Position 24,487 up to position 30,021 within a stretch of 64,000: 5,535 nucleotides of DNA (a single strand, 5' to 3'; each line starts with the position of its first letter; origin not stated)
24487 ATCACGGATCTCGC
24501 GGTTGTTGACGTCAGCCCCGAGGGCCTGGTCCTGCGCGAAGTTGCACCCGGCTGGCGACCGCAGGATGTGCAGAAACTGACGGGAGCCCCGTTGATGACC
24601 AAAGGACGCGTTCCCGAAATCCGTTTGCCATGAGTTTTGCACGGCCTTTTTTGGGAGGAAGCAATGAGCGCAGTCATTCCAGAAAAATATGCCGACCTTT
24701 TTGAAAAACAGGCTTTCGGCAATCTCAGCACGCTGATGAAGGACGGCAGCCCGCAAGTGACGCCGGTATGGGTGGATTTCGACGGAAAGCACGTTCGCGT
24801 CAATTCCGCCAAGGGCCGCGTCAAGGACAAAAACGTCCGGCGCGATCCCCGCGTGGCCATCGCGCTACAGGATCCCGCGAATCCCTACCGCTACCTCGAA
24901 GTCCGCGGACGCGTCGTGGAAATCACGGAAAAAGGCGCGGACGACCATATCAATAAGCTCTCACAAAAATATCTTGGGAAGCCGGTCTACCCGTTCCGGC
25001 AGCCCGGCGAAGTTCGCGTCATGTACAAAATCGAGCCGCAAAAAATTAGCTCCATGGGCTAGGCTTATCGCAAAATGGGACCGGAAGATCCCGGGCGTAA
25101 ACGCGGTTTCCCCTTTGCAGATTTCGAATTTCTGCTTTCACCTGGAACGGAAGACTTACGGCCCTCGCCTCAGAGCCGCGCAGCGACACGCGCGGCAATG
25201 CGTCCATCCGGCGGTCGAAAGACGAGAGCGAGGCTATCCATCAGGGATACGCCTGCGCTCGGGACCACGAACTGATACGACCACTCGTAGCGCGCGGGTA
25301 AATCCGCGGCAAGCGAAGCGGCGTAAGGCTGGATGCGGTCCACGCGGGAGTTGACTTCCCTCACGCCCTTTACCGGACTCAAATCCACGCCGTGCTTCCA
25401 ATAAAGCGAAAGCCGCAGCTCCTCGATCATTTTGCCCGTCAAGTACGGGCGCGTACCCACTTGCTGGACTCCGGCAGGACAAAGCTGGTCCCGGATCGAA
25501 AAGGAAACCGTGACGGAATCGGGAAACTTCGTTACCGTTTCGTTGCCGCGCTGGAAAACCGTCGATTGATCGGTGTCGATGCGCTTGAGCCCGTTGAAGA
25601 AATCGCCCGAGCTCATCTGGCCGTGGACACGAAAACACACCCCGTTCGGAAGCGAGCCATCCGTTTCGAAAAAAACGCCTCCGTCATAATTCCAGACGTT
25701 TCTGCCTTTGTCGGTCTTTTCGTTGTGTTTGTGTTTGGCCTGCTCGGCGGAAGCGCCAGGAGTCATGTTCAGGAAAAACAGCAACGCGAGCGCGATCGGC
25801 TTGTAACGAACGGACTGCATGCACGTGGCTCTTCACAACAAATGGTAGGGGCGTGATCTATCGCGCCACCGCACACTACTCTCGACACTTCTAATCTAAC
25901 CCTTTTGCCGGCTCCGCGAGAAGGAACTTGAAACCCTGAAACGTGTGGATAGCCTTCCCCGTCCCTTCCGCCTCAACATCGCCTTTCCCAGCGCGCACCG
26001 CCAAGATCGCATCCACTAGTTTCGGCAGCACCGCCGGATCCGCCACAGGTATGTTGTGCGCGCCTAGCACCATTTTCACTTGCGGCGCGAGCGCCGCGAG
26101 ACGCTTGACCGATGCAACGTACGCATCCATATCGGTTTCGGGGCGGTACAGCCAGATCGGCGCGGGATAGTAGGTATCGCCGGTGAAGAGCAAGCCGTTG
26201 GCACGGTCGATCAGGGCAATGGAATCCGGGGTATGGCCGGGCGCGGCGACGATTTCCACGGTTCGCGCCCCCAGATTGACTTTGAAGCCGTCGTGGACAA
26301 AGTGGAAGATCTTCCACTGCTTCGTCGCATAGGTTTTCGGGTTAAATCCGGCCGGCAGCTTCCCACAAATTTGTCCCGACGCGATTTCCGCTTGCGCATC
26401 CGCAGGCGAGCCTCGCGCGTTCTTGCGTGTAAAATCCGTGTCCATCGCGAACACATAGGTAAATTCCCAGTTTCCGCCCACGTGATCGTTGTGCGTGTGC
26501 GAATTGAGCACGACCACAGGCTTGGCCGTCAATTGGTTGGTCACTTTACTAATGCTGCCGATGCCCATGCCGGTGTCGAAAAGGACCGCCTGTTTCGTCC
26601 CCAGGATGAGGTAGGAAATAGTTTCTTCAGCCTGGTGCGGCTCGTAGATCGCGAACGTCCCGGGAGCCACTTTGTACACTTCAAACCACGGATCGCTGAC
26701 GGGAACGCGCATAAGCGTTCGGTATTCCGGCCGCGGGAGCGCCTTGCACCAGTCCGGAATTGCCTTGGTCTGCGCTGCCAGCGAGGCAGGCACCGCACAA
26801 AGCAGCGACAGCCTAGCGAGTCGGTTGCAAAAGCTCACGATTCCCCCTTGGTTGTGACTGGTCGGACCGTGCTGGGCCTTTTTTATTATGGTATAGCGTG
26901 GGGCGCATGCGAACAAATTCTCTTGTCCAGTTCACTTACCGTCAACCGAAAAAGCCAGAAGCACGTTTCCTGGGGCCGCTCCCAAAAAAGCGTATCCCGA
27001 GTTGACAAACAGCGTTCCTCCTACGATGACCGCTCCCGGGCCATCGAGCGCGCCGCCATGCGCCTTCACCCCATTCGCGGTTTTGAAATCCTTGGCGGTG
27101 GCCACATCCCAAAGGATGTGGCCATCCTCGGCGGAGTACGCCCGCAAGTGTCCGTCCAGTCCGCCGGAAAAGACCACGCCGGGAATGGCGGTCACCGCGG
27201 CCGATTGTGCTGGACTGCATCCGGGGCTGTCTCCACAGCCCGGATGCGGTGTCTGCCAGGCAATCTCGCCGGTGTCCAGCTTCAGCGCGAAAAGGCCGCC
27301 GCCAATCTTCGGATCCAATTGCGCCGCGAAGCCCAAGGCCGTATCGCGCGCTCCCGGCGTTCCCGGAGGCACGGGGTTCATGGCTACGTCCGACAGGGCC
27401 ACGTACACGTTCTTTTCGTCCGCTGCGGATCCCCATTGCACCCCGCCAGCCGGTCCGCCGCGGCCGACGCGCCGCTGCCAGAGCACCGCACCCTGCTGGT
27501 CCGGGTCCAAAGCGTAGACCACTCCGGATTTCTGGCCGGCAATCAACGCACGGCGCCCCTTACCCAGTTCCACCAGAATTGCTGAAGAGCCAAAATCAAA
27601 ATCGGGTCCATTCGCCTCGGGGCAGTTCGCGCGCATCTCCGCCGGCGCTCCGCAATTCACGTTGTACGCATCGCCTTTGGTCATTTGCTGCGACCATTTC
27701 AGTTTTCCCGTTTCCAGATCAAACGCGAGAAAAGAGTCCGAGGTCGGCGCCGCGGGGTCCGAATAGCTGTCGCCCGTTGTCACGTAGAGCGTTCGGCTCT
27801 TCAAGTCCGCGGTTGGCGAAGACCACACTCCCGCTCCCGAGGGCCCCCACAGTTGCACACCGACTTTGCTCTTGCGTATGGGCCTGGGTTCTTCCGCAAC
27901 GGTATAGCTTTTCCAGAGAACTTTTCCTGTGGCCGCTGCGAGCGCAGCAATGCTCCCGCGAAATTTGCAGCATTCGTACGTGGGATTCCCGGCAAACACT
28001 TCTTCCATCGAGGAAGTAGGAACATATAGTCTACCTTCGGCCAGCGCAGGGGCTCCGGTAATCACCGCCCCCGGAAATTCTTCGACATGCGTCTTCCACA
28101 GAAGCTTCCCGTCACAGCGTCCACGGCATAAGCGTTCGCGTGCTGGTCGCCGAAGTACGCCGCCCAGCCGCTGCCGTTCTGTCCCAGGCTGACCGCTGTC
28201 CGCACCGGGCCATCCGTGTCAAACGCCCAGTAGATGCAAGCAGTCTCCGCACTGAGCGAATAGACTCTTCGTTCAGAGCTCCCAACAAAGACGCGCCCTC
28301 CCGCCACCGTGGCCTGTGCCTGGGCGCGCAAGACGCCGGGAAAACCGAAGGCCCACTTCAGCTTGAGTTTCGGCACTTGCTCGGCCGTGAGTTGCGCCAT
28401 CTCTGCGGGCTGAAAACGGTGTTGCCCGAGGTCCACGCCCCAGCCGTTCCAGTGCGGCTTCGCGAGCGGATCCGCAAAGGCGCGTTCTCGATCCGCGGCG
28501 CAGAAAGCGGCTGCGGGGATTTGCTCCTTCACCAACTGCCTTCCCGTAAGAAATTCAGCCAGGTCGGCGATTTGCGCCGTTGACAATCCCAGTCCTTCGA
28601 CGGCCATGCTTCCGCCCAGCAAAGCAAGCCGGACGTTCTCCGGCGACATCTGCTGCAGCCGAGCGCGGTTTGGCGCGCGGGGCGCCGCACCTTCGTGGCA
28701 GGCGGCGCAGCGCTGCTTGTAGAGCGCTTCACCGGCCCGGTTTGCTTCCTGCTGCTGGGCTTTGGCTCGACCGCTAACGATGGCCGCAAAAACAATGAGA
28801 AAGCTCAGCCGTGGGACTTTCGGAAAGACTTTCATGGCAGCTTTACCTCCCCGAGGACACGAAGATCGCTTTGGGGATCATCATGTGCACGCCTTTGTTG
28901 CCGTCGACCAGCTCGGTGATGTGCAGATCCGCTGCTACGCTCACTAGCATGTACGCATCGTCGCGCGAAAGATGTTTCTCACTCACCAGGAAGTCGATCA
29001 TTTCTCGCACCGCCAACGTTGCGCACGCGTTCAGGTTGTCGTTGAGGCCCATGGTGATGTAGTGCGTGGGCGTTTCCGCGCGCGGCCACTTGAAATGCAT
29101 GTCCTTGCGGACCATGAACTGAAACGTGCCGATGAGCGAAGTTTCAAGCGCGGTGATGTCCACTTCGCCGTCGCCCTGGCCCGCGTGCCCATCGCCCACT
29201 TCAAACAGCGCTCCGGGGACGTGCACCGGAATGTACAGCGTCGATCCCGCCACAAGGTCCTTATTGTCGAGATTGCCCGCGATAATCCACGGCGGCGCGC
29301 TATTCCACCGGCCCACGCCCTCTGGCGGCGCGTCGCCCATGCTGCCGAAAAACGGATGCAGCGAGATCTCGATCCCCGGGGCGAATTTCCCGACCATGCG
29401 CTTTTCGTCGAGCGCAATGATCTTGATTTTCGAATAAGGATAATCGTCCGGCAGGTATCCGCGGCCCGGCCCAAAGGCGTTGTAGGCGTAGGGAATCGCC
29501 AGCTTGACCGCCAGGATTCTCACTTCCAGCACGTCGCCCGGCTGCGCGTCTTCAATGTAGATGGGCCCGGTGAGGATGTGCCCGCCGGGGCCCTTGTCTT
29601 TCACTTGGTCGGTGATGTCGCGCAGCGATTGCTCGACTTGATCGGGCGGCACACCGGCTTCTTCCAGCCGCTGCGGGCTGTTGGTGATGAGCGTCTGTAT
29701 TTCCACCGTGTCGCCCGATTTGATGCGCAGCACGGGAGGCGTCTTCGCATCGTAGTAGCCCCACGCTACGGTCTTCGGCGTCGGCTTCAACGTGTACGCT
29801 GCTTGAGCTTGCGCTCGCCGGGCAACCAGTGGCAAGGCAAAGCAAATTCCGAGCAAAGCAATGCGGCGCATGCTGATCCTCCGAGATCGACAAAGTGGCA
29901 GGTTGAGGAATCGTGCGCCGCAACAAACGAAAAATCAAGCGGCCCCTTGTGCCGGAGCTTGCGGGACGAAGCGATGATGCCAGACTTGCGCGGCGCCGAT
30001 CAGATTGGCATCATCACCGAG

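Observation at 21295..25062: Deazaflavin (F420) operon in a probable Acidobacterium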

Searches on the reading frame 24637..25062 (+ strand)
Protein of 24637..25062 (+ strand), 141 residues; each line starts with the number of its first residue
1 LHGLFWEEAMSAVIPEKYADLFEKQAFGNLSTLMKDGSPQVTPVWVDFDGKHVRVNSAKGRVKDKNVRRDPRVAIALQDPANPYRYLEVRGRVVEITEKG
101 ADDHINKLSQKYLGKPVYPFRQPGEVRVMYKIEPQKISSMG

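Call 4: search_protein_families(library=ncbifam, proteins=[window:24637-25062:+], max_evalue=0.001)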
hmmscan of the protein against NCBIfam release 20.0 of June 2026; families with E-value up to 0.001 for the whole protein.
window:24637-25062:+ (141 aa): 4 families
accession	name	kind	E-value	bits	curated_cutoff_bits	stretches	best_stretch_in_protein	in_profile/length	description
TIGR03618.1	Rv1155_F420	subfamily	4.4e-34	117.4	79.05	1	19-138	2-126/127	TIGR03618 family F420-dependent PPOX class oxidoreductase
TIGR03666.1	Rv2061_F420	subfamily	1.8e-10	40.6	84.9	1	20-112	7-99/132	PPOX class F420-dependent oxidoreductase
TIGR03667.1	Rv3369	hypoth_equivalog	2.1e-10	40.6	125.3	1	17-112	6-101/130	TIGR03667 family PPOX class F420-dependent oxidoreductase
TIGR04023.1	PPOX_MSMEG_5819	subfamily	2.4e-07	30.7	85.6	1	20-101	7-96/115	PPOX class F420-dependent oxidoreductase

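Call 5: search_protein_families(library=pfam, proteins=[window:24637-25062:+], max_evalue=0.001)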
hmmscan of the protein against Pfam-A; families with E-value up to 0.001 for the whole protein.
window:24637-25062:+ (141 aa): 2 families
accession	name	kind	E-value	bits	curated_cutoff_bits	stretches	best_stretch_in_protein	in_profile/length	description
PF01243.27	PNPOx_N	-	1.1e-16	61.7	28.1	1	14-139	1-118/120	Pyridoxamine 5'-phosphate oxidase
PF12900.13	Pyridox_ox_2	-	0.00049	20.5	27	1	17-138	4-137/140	Pyridoxamine 5'-phosphate oxidase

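Call 28: search_solved_structures(query=window:24637-25062:+, max_evalue=0.001, show_alignments=2)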
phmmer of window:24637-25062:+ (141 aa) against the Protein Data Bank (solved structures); distinct sequences matched with E-value up to 0.001: 4.
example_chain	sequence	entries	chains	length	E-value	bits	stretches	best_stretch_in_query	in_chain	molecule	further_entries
3f7e_A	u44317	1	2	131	1.8e-21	79.9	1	13-134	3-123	Pyridoxamine 5'-phosphate oxidase-related, FMN-binding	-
1w9a_A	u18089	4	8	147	4.8e-07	33.1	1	15-98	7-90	PUTATIVE PYRIDOXINE/PYRIDOXAMINE 5'-PHOSPHATE OXIDASE | hypothetical protein Rv1155 | PYRIDOXINE 5'-PHOSPHATE OXIDASE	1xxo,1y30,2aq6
4qvb_A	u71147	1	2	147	4.9e-07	33.1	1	15-98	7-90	Rv1155 protein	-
1rfe_A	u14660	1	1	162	4.7e-06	29.9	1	17-86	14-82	hypothetical protein Rv2991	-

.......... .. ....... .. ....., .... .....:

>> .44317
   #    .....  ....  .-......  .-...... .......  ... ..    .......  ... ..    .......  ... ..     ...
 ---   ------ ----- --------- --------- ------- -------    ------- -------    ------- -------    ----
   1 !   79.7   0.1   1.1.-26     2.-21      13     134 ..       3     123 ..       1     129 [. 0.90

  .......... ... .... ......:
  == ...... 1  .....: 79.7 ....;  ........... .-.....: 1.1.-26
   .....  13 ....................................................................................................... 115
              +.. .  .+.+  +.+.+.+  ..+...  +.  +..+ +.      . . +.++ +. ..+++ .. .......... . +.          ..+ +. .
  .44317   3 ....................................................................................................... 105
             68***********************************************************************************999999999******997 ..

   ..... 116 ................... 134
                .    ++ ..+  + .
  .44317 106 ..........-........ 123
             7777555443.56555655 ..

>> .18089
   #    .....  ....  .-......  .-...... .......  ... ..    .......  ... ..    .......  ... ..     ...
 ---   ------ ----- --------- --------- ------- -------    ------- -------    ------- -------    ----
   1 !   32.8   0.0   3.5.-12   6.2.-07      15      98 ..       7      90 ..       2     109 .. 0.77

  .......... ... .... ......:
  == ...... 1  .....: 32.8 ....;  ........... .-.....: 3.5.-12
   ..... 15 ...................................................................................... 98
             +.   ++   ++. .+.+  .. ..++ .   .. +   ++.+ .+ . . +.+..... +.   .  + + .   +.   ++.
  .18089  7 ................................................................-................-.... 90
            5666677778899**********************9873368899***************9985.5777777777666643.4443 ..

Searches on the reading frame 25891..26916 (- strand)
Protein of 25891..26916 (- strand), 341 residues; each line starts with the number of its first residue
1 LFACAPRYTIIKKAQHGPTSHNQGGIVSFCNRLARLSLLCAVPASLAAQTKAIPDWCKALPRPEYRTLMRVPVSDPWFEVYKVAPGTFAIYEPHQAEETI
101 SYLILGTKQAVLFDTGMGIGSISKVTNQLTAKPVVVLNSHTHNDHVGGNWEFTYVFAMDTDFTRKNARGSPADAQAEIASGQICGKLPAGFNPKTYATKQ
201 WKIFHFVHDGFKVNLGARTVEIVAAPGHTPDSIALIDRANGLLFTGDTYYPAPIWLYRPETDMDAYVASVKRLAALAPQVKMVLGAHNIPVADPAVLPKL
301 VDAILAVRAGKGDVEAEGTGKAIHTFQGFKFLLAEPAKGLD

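Call 37: search_protein_families(library=pfam, proteins=[window:25891-26916:-], max_evalue=0.0001)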
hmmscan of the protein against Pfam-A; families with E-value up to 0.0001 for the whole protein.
window:25891-26916:- (341 aa): 1 family
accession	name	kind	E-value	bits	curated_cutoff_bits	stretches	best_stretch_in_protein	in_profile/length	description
PF00753.33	Lactamase_B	-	1.6e-18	67.8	22.7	1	101-277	8-188/196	Metallo-beta-lactamase superfamily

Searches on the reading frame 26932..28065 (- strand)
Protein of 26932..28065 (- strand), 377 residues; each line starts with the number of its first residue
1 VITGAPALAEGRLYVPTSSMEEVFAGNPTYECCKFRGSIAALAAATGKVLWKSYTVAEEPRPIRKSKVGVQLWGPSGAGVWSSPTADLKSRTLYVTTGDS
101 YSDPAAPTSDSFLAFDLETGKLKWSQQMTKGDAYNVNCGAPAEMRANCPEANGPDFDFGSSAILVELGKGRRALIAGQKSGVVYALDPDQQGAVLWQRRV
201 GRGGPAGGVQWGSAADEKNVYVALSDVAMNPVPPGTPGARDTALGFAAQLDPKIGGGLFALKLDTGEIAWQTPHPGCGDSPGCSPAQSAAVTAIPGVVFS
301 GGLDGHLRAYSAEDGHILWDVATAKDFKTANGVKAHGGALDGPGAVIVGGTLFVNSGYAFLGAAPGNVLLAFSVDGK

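Call 37: search_protein_families(library=pfam, proteins=[window:26932-28065:-], max_evalue=0.0001)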
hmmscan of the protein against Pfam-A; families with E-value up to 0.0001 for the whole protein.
window:26932-28065:- (377 aa): 3 families
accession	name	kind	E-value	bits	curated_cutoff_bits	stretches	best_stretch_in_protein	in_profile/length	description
PF01011.28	PQQ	-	1.9e-16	60.4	26.7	1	34-141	187-299/595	Glucose/ethanol/alcohol dehydrogenase, beta-propeller domain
PF13360.13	PQQ_2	-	5.3e-15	56.2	27.6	1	180-331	2-107/233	Outer membrane protein assembly factor BamB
PF13570.13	Beta-prop_ACSF4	-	1.8e-07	31.3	133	0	259-329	32-95/329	Beta-alanine-activating enzyme, beta-propeller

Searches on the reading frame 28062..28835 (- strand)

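Call 37: search_protein_families(library=pfam, proteins=[window:28062-28835:-], max_evalue=0.0001)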
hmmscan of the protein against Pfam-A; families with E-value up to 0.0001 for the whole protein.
window:28062-28835:- (257 aa): 4 families
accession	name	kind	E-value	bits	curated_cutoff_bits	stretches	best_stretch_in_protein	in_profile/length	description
PF13442.11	Cytochrome_CBB3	-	5.9e-07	30.2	27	1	31-96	2-68/68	Cytochrome C oxidase, cbb3-type, subunit III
PF01011.28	PQQ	-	1.1e-06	28.1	26.7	1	129-246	1-137/595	Glucose/ethanol/alcohol dehydrogenase, beta-propeller domain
PF13570.13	Beta-prop_ACSF4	-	6.5e-06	26.2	133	1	156-244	38-124/329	Beta-alanine-activating enzyme, beta-propeller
PF13360.13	PQQ_2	-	2.5e-05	24.5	27.6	1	171-220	25-74/233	Outer membrane protein assembly factor BamB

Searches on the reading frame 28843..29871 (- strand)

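Call 37: search_protein_families(library=pfam, proteins=[window:28843-29871:-], max_evalue=0.0001)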
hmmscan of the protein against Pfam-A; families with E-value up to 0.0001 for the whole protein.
window:28843-29871:- (342 aa): 1 family
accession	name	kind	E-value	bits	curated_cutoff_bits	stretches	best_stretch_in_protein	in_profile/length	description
PF03069.20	FmdA_AmdA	-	1.7e-32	113.2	27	2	193-337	205-371/373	Acetamidase/Formamidase family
